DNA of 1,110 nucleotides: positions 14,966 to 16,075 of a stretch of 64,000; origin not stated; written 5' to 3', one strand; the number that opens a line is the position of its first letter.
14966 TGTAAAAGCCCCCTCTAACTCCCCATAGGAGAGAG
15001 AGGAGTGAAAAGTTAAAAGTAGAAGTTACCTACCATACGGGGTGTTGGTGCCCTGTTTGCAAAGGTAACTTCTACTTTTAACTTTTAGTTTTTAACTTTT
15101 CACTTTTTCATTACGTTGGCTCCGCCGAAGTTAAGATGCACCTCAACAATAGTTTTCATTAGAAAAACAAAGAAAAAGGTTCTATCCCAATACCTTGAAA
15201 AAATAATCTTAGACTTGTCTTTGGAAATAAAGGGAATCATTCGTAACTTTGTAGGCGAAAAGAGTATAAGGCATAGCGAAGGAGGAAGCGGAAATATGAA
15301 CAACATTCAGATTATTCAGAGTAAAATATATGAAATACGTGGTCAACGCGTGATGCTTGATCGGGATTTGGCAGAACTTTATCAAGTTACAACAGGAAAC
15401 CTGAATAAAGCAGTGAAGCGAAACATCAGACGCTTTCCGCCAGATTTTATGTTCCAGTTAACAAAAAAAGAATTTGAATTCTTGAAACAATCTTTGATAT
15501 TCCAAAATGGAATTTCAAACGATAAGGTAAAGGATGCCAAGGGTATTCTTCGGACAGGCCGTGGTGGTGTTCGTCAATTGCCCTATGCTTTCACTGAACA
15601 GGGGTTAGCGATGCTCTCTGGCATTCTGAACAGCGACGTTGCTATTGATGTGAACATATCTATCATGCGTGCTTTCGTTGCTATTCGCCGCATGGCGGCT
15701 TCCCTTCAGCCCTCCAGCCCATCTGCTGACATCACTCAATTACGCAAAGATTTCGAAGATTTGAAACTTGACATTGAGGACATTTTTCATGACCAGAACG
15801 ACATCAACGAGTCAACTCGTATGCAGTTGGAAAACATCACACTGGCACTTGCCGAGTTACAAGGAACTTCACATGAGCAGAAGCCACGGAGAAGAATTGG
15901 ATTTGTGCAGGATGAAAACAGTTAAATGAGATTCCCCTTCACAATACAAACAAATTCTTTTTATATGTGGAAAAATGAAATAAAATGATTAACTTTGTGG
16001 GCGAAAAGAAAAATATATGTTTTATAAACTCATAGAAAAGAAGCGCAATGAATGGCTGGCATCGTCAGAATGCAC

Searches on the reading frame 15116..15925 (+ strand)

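Call 3: search_protein_families(library=pfam, proteins=[window:15116-15925:+], max_evalue=0.1)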
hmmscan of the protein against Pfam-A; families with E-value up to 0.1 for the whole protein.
window:15116-15925:+ (269 aa): 3 families
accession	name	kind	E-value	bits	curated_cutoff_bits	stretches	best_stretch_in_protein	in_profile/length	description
PF10543.14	ORF6N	-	1.5e-32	112.2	27.8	1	69-169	1-85/86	ORF6N domain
PF16740.10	SKA2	-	0.016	15.4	30.1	1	204-255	45-95/110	Spindle and kinetochore-associated protein 2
PF03677.18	UPF0137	-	0.061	13.6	34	1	16-81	25-90/237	Uncharacterised protein family (UPF0137)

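Call 4: search_protein_families(library=padloc, proteins=[window:15116-15925:+], max_evalue=0.1)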
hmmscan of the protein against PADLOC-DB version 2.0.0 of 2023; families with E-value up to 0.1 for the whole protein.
window:15116-15925:+ (269 aa): 4 families
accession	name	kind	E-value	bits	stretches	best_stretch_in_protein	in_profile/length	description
PDLC04869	PDC-S05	-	8e-51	171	1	63-229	13-166/306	-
PDLC04856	PDC-S05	-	7.5e-47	157.3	1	65-235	10-166/177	-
PDLC04849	PDC-S05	-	4.9e-35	118.9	1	61-239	4-165/183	-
PDLC04389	PDC-M07A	-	0.0067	13.5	1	170-260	197-291/443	-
